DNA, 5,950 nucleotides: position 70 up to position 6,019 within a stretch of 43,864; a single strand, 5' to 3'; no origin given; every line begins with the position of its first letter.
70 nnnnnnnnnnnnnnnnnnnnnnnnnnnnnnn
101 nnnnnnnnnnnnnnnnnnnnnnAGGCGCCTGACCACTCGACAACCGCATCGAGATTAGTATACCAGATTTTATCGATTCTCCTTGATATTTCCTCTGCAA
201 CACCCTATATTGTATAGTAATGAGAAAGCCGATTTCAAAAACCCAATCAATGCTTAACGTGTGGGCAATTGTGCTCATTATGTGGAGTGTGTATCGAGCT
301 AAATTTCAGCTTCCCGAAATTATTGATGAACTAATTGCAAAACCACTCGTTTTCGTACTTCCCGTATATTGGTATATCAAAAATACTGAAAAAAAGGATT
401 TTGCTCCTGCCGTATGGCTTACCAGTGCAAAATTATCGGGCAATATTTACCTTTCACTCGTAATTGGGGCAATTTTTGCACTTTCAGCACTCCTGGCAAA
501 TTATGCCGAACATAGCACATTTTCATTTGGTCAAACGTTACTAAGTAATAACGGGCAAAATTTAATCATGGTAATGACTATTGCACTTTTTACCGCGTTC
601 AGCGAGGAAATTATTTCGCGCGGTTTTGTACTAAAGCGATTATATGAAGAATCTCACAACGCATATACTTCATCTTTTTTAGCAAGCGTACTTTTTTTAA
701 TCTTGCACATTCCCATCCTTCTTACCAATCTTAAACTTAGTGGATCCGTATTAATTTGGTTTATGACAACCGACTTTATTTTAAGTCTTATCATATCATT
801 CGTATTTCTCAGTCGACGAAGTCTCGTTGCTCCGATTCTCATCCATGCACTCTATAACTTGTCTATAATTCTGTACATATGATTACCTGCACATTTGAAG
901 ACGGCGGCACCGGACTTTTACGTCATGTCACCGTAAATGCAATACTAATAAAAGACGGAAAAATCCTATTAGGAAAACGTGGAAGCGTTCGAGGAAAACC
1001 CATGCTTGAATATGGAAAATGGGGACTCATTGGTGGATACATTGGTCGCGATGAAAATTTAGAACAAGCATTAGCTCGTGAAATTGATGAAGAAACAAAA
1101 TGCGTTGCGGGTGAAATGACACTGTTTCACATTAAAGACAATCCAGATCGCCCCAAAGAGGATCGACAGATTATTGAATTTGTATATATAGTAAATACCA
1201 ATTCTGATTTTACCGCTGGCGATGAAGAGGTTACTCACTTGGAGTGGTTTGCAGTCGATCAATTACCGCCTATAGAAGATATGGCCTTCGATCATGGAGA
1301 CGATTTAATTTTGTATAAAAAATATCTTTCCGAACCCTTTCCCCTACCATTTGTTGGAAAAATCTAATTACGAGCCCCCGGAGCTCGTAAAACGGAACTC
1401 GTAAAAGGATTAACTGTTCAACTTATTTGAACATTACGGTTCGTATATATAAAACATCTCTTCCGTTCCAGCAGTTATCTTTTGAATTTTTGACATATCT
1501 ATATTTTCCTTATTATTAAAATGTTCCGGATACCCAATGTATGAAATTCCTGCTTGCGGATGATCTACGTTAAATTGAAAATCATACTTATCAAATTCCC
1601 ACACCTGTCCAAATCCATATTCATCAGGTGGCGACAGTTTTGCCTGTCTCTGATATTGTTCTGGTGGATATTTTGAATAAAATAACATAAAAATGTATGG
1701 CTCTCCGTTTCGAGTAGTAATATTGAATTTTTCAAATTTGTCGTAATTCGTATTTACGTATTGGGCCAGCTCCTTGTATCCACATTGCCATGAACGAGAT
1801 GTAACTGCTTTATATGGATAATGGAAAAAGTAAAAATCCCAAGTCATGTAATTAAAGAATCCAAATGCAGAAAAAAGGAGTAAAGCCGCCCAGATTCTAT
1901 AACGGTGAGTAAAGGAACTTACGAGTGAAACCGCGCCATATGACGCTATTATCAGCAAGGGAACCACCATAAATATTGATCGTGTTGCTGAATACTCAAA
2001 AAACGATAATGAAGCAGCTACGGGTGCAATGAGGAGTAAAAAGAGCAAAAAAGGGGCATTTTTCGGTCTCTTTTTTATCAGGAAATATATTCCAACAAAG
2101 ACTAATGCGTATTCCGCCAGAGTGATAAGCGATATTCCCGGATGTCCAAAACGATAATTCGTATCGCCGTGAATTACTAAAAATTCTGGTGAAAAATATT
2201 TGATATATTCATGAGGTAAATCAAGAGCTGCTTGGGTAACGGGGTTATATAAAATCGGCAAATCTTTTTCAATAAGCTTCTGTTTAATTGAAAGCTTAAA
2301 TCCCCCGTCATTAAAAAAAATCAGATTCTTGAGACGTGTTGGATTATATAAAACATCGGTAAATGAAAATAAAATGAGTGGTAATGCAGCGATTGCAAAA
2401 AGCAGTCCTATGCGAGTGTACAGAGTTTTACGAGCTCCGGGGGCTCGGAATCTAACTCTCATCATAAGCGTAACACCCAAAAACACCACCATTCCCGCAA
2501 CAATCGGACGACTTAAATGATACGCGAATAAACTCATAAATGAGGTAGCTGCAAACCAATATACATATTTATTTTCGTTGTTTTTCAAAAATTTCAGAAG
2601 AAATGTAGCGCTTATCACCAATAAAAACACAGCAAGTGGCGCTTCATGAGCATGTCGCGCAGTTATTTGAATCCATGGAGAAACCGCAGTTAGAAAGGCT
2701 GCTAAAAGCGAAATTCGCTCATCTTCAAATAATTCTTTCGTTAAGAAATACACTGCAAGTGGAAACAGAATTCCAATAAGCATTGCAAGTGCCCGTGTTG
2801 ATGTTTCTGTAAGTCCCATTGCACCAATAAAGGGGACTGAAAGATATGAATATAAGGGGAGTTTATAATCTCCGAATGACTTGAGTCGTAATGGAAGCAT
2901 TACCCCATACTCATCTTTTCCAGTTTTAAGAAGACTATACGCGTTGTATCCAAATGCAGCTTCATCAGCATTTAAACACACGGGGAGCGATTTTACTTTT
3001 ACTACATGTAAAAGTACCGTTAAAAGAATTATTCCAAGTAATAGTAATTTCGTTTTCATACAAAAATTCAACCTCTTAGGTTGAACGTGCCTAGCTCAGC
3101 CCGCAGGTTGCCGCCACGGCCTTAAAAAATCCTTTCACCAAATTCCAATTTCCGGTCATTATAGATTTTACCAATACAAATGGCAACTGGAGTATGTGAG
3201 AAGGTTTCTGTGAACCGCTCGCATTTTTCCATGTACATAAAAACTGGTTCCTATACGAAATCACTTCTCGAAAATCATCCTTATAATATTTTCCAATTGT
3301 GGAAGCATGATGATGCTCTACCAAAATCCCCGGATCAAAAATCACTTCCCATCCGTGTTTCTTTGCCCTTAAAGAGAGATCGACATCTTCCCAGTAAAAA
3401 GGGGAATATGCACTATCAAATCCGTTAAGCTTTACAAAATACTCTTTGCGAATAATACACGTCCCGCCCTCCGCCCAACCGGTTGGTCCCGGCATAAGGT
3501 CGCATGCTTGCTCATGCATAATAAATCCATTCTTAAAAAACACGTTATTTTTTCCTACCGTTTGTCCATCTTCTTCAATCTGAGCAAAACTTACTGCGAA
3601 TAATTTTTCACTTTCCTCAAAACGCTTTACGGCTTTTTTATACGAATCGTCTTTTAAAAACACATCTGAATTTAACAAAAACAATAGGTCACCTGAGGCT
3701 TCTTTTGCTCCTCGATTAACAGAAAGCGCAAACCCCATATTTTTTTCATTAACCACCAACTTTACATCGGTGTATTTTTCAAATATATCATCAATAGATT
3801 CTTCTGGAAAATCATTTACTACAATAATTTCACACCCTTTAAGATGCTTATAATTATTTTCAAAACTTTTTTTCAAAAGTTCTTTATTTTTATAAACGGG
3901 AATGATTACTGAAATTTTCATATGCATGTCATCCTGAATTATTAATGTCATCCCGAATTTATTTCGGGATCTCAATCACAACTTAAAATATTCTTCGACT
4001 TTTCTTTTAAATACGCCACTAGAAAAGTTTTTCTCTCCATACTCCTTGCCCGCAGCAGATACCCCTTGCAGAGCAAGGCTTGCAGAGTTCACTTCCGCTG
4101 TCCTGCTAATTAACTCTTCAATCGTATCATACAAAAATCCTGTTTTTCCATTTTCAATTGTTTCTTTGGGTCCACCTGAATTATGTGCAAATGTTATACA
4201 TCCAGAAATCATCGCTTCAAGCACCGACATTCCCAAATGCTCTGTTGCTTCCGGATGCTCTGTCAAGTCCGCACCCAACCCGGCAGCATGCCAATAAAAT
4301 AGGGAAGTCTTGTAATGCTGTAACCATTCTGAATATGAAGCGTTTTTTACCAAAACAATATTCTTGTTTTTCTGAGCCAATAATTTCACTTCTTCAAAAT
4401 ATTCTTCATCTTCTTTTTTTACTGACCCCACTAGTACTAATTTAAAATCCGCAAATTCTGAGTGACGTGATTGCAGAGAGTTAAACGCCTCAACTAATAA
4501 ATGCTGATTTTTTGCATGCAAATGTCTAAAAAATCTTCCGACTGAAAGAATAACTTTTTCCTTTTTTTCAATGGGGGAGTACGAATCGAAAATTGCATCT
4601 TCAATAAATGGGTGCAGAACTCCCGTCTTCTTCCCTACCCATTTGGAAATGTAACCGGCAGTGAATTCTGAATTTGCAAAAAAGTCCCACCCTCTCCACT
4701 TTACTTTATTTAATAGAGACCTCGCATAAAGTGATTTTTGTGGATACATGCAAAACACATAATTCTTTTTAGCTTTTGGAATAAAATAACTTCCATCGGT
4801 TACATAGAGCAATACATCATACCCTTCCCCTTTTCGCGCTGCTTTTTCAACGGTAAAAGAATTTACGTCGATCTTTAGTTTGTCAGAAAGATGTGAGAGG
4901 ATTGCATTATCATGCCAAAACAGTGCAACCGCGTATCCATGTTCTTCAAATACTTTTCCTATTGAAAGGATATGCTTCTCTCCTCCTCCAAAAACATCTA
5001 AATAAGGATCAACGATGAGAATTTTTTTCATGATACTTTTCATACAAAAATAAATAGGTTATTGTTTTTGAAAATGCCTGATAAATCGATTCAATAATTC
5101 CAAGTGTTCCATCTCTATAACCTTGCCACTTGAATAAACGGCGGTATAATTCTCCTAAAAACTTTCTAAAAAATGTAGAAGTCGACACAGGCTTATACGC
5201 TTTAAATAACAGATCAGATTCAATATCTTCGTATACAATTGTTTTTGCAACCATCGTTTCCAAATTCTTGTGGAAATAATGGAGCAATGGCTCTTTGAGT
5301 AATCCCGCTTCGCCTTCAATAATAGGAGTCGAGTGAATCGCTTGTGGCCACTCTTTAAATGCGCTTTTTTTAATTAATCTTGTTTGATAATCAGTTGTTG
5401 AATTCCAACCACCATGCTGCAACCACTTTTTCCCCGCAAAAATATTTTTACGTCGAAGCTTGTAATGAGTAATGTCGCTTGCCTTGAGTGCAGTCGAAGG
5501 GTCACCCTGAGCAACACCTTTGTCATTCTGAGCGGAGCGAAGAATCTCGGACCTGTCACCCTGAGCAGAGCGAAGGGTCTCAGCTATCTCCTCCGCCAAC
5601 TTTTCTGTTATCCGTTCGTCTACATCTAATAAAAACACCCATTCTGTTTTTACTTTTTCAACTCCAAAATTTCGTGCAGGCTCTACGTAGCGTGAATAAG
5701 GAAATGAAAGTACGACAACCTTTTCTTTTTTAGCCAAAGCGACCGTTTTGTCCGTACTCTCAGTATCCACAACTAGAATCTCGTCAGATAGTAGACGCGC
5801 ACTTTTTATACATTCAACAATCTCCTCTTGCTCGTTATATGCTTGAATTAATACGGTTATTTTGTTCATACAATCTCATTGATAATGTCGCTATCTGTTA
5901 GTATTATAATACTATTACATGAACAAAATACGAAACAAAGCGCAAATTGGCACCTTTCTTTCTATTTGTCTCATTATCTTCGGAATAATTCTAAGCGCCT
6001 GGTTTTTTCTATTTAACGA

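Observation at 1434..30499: Thirteen GT-C-fold transferases with one polyprenyl-P-sugar synthase: candidate extracytoplasmic glycan assembly line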

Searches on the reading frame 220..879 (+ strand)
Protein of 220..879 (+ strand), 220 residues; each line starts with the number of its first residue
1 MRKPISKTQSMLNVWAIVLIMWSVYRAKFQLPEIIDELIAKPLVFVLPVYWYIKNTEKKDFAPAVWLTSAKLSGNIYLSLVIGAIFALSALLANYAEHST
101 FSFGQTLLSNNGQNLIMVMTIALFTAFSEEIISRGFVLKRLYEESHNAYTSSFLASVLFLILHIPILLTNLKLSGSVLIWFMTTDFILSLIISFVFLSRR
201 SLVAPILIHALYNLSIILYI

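Call 6: search_protein_families(library=pfam, proteins=[window:220-879:+], max_evalue=0.01)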
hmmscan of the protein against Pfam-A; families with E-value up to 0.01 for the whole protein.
window:220-879:+ (220 aa): 1 family
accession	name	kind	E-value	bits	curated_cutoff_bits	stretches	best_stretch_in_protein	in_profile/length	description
PF02517.21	Rce1-like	-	1.2e-15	58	22.4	1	113-214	3-92/93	Type II CAAX prenyl endopeptidase Rce1-like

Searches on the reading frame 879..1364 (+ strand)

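Call 6: search_protein_families(library=pfam, proteins=[window:879-1364:+], max_evalue=0.01)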
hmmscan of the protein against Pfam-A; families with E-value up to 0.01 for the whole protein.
window:879-1364:+ (162 aa): 1 family
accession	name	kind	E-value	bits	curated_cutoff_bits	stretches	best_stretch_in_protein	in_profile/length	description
PF00293.34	NUDIX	-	9.9e-17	61.6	21.1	1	15-137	2-125/134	NUDIX domain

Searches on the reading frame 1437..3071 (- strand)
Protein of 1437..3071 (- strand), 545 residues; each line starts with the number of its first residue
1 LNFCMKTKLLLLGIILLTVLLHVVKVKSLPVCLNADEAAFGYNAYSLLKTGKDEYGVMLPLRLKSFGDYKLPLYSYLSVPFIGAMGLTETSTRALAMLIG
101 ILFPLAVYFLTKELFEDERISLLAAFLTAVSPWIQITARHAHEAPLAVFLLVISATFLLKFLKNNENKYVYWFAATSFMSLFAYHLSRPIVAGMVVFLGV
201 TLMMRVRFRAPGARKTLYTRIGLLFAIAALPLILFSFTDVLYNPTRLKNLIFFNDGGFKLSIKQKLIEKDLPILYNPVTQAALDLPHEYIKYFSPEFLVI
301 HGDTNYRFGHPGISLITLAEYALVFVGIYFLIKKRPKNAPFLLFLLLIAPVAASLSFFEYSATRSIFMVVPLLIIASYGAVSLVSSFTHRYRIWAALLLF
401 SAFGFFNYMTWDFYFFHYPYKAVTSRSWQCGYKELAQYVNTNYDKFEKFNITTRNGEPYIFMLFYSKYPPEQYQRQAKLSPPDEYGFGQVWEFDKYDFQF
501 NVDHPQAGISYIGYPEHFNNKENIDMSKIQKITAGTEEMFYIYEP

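Call 3: search_protein_families(library=pfam, proteins=[window:1437-3071:-], max_evalue=0.01)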
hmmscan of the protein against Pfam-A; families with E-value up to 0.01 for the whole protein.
window:1437-3071:- (545 aa): 2 families
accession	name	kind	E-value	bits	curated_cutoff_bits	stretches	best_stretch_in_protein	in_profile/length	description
PF13231.12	PMT_2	-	1.1e-07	32.6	26.1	1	81-231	13-156/160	Dolichyl-phosphate-mannose-protein mannosyltransferase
PF02366.24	PMT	-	0.00097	19.2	22.7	1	81-238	74-231/245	Dolichyl-phosphate-mannose-protein mannosyltransferase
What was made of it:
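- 1434..3071 (-): GT-C, set A (DE...TG.DE type), 545 aa. PMT_2 32.6 bits against a cutoff of 26.1 (call 3).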

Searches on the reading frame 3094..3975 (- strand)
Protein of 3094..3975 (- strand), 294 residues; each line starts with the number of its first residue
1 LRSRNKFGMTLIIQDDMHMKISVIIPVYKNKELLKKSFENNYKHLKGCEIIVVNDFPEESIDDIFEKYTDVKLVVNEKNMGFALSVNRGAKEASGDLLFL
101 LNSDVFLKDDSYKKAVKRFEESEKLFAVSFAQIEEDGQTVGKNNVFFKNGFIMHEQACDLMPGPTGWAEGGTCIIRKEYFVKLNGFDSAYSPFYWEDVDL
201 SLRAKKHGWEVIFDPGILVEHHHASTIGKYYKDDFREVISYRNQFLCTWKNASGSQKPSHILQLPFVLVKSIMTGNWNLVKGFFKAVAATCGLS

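Call 3: search_protein_families(library=pfam, proteins=[window:3094-3975:-], max_evalue=0.01)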
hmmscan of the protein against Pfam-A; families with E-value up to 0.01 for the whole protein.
window:3094-3975:- (294 aa): 7 families
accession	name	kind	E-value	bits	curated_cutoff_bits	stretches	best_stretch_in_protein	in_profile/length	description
PF00535.33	Glycos_transf_2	-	2.1e-20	73.8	23.3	1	22-157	1-141/168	Glycosyl transferase family 2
PF13641.12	Glyco_tranf_2_3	-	5.2e-16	59.8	27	1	21-238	3-228/230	Glycosyltransferase like family 2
PF10111.15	Glyco_tranf_2_2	-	2e-10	41.1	27.3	1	22-224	1-219/276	Glycosyltransferase like family 2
PF13632.12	Glyco_trans_2_3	-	5.1e-06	26.9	27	1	99-232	3-134/198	Glycosyl transferase family group 2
PF02709.20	Glyco_transf_7C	-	5.4e-05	23.2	23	1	170-213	21-64/78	N-terminal domain of galactosyltransferase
PF00483.29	NTP_transferase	-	0.00058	19.9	21.2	1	25-132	25-137/245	Nucleotidyl transferase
PF13506.12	Glyco_transf_21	-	0.00067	19.6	21.7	1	86-224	22-157/174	Glycosyl transferase family 21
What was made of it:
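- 3091..3975 (-): Cytoplasmic GT2 (GT2a). Glycos_transf_2 2e-20 (call 3).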

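Call 31: search_protein_families(library=ncbifam, proteins=[window:3094-3975:-], max_evalue=0.001)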
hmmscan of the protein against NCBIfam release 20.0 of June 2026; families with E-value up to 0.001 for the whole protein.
window:3094-3975:- (294 aa): 17 families
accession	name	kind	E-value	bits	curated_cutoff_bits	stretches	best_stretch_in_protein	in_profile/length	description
TIGR03965.1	mycofact_glyco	equivalog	8.5e-16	57.9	280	1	16-231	71-290/467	mycofactocin biosynthesis glycosyltransferase MftF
TIGR04283.1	glyco_like_mftF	equivalog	4.5e-15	55.8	182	1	21-216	1-181/221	TIGR04283 family arsenosugar biosynthesis glycosyltransferase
TIGR03937.1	PgaC_IcaA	equivalog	2.5e-14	53.1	422.3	1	16-240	42-269/407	poly-beta-1,6-N-acetyl-D-glucosamine synthase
NF041875.1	EPS_EpsD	equivalog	5.2e-12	45.8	370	1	21-223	1-208/325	exopolysaccharide biosynthesis glycosyltransferase EpsD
NF053739.1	GlytfEpsEBac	equivalog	5e-10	38.8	450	1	20-209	2-190/265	glycosyltransferase EpsE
NF041394.1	GtaseAglG_Halo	equivalog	3.5e-09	36.4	440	1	19-126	1-114/304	glucosyl-dolichyl phosphate glucuronosyltransferase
NF007482.0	PRK10073.1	equivalog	7.7e-09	35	423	1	18-116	5-107/334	glycosyltransferase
NF047683.1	TeichurnBiosyTuaG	equivalog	2.1e-08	34.1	400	1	17-142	4-135/252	teichuronic acid biosynthesis protein TuaG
NF038299.1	EPS_HpsN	equivalog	6.9e-08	31.8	425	1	20-129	2-116/317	hormogonium polysaccharide biosynthesis glycosyltransferase HpsN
TIGR03111.1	glyc2_xrt_Gpos1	hypoth_equivalog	4.8e-07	28.9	363.95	1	18-131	48-168/439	TIGR03111 family XrtG-associated glycosyltransferase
TIGR01556.1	rhamnosyltran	subfamily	8.2e-07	28.5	200.55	1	37-222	9-201/281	rhamnosyltransferase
NF050050.1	ProtGlycPglI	equivalog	2.7e-06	27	500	1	20-137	3-125/306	GalNAc(5)-diNAcBac-PP-undecaprenol beta-1,3-glucosyltransferase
TIGR03992.1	Arch_glmU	subfamily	1.5e-05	24.1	292.1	1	23-129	24-129/393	bifunctional sugar-1-phosphate nucleotidylyltransferase/acetyltransferase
NF038302.1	EPS_HpsE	equivalog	7.9e-05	21.8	300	0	20-128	2-119/307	hormogonium polysaccharide biosynthesis glycosyltransferase HpsE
NF050819.1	PolSacchBiosHfsG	equivalog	0.00018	20.8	500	1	19-211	12-207/302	polysaccharide biosynthesis protein HfsG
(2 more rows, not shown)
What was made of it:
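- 3091..3975 (-): Generic GT2, with only a weak rhamnosyltransferase-like hit (call 31).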

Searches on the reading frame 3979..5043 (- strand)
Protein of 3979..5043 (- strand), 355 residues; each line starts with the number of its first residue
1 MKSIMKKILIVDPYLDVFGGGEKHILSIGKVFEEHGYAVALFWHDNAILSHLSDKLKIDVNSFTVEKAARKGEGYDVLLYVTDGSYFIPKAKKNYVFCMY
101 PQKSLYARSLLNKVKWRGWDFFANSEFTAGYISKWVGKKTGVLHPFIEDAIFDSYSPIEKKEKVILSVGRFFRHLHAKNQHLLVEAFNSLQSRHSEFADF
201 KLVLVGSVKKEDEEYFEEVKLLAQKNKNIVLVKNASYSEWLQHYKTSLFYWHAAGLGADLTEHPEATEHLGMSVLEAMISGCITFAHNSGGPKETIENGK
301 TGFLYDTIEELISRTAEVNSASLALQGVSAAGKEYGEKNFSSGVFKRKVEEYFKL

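Call 3: search_protein_families(library=pfam, proteins=[window:3979-5043:-], max_evalue=0.01)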
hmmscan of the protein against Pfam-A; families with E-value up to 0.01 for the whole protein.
window:3979-5043:- (355 aa): 2 families
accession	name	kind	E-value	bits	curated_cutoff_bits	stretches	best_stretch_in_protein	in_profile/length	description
PF00534.26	Glycos_transf_1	-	3.9e-24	85.6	26.4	1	157-307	10-142/172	Glycosyl transferases group 1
PF13692.12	Glyco_trans_1_4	-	1.6e-15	58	27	1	162-313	1-134/142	Glycosyl transferases group 1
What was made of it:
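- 3976..5043 (-): Cytoplasmic GT4 (GT4a). Glycos_transf_1 4e-24 (call 3).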

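Call 31: search_protein_families(library=ncbifam, proteins=[window:3979-5043:-], max_evalue=0.001)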
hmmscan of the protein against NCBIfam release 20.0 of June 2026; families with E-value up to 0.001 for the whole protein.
window:3979-5043:- (355 aa): 14 families
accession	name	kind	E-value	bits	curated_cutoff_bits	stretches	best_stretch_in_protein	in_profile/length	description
TIGR03999.1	thiol_BshA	equivalog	4e-08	32.6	273.7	1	156-352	193-369/375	N-acetyl-alpha-D-glucosaminyl L-malate synthase BshA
TIGR03088.1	stp2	hypoth_equivalog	4.6e-08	32.5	409.05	0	259-352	274-366/374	TIGR03088 family PEP-CTERM/XrtA system glycosyltransferase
TIGR02470.1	sucr_synth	equivalog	5.4e-08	31.4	810.4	1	262-308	648-694/784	sucrose synthase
TIGR02095.1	glgA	subfamily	1.2e-07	30.8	328.45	1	159-309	291-427/477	glycogen/starch synthase, ADP-glucose type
NF012028.0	PRK15484.1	subfamily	1.6e-06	27.5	618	1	158-307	189-327/380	lipopolysaccharide N-acetylglucosaminyltransferase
TIGR04063.1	stp3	hypoth_equivalog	1.9e-06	27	442.05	1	162-338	213-377/397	TIGR04063 family PEP-CTERM/XrtA system glycosyltransferase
NF041876.1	EPS_EpsE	equivalog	2.8e-06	26.8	400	1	155-342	206-382/389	exopolysaccharide biosynthesis GT4 family glycosyltransferase EpsE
NF001901.0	PRK00654.1-5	equivalog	3.7e-05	22.4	649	1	257-308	390-441/502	glycogen synthase GlgA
TIGR02472.1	sucr_P_syn_N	equivalog_domain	3.8e-05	22.7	576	1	238-341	323-426/439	sucrose-phosphate synthase, putative, glycosyltransferase domain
TIGR03449.1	mycothiol_MshA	equivalog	5e-05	22.4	462.5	1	158-307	216-353/406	D-inositol-3-phosphate glycosyltransferase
TIGR02149.1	glgA_Coryne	subfamily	7.3e-05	22.1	302.4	1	152-309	195-335/391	glycogen synthase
NF010698.0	PRK14098.1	equivalog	0.00036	19.3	754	1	198-303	335-431/489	starch synthase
NF038229.1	Glyco4_Geo_Pelo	equivalog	0.00039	19.6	400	1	265-341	245-321/338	GPMC system family 4 glycosyltransferase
NF041139.1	TreT_Thcocales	equivalog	0.00075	18.4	775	0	266-353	322-406/412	trehalose synthase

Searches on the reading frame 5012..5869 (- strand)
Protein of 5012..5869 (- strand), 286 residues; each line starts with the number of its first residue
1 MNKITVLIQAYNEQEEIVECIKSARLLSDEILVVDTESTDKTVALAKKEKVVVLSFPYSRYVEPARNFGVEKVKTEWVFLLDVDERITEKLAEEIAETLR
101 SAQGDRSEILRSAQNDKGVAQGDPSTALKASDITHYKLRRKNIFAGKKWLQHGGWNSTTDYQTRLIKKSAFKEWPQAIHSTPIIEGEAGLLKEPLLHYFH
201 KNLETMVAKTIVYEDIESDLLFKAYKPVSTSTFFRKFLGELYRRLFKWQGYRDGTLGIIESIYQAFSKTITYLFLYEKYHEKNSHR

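Call 3: search_protein_families(library=pfam, proteins=[window:5012-5869:-], max_evalue=0.01)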
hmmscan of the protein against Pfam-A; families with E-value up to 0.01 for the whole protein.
window:5012-5869:- (286 aa): 3 families
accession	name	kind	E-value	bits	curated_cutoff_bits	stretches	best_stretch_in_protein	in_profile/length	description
PF00535.33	Glycos_transf_2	-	3.4e-18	66.6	23.3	1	5-100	1-104/168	Glycosyl transferase family 2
PF13704.12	Glyco_tranf_2_4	-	0.00035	21.5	27.5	1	12-89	2-86/98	Glycosyl transferase family 2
PF10111.15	Glyco_tranf_2_2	-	0.00041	20.4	27.3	1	5-97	1-104/276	Glycosyltransferase like family 2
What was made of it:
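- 5009..5869 (-): Cytoplasmic GT2 (GT2b). Glycos_transf_2 3e-18 (call 3).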

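Call 31: search_protein_families(library=ncbifam, proteins=[window:5012-5869:-], max_evalue=0.001)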
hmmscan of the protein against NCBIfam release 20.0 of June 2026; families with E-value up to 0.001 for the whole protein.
window:5012-5869:- (286 aa): 9 families
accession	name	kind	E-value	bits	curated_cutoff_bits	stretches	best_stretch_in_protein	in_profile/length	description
TIGR04283.1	glyco_like_mftF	equivalog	4.8e-11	42.7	182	1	4-103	1-100/221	TIGR04283 family arsenosugar biosynthesis glycosyltransferase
TIGR04195.1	S_glycosyl_SunS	equivalog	4.3e-09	35.7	350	1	3-89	58-146/421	SunS family peptide S-glycosyltransferase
NF007482.0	PRK10073.1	equivalog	3.5e-08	32.8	423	1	2-153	6-156/334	glycosyltransferase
TIGR04182.1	glyco_TIGR04182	equivalog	1.2e-07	31.4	325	1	4-106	2-104/293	S-layer glycoprotein N-glycosyltransferase AglJ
NF010496.0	PRK13915.1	equivalog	2.3e-05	23.6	262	1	2-50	31-85/307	glucosyl-3-phosphoglycerate synthase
TIGR03965.1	mycofact_glyco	equivalog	0.00012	21.1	280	1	2-87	74-167/467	mycofactocin biosynthesis glycosyltransferase MftF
NF058614.1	PPMAGASynPpgS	equivalog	0.00076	19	370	0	6-70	4-68/226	polyprenyl-phospho-N-acetylgalactosaminyl synthase PpgS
TIGR01556.1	rhamnosyltran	subfamily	0.00076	18.7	200.55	1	15-103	8-102/281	rhamnosyltransferase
TIGR03937.1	PgaC_IcaA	equivalog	0.00081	18.5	422.3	0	2-93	45-144/407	poly-beta-1,6-N-acetyl-D-glucosamine synthase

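Call 66: search_solved_structures(query=window:5012-5869:-, max_evalue=0.001)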
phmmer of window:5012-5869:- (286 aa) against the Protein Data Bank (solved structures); distinct sequences matched with E-value up to 0.001: 6.
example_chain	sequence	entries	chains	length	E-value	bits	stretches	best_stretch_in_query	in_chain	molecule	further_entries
22ao_A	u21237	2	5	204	1e-09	41.4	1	7-88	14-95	GmaR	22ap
7msp_A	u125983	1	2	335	1.5e-06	31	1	4-100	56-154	SPbeta prophage-derived glycosyltransferase SunS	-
7msn_A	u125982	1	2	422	1.9e-06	30.7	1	4-100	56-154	SPbeta prophage-derived glycosyltransferase SunS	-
7msk_A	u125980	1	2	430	2.1e-05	27.2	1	4-87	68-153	Glyco_trans_2-like domain-containing protein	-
6g6m_A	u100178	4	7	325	0.00079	22.1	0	95-134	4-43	Tako8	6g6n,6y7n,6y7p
6y7o_A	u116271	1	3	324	0.00079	22.1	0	95-134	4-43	Tako8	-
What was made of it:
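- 5009..5869 (-): Best PDB sequence hits are GmaR and SunS, not polyprenyl-P transferases (call 66).
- Tried and rejected: I considered 5009-5869 in the same role and rejected it, because its best PDB hits are GmaR and SunS (call 66).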
